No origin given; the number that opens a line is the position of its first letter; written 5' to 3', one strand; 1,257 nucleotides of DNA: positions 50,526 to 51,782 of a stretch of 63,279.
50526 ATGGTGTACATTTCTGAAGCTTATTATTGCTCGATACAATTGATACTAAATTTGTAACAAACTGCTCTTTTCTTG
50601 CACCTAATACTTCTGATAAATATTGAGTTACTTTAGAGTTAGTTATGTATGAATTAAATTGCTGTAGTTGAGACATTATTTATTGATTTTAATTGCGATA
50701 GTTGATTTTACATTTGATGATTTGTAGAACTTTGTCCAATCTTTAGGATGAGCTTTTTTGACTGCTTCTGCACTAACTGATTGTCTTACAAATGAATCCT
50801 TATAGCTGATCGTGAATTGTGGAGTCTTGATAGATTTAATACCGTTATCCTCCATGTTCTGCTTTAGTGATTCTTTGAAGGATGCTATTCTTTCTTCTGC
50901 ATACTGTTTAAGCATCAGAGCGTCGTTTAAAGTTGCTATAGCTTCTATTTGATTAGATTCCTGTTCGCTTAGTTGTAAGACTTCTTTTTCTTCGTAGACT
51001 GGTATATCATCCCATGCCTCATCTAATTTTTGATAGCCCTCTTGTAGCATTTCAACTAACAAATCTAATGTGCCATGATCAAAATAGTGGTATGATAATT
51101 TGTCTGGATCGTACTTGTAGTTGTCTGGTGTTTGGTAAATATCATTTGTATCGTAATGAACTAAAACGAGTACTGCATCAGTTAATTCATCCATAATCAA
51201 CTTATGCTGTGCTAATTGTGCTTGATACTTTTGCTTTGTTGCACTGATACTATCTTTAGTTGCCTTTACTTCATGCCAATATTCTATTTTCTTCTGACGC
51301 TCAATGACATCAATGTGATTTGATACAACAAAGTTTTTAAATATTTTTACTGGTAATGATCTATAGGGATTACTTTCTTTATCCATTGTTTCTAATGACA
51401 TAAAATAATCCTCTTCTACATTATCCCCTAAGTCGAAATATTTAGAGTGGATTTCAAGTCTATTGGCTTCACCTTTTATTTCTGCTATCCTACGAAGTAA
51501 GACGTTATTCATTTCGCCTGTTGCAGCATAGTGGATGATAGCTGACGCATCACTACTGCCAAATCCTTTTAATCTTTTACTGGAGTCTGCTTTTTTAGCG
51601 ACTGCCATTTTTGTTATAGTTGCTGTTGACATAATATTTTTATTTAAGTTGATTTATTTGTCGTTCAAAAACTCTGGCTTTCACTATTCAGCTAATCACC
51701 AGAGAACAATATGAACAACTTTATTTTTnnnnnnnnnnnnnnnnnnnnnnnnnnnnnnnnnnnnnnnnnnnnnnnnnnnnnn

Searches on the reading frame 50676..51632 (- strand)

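Call 10: search_protein_families(library=phrogs, proteins=[window:50676-51632:-], max_evalue=0.001)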
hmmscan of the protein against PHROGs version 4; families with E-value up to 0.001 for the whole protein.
window:50676-51632:- (318 aa): 3 families
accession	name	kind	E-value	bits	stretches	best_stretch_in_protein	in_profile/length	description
phrog_6244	-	unknown function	7.7e-10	40.2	1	214-317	6-106/107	-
phrog_434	-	DNA, RNA and nucleotide metabolism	7.9e-08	32.9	1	224-317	270-364/372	RecE-like recombination exonuclease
phrog_253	-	DNA, RNA and nucleotide metabolism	1.9e-06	28.9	1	221-301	53-131/169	Mu Gam-like end protection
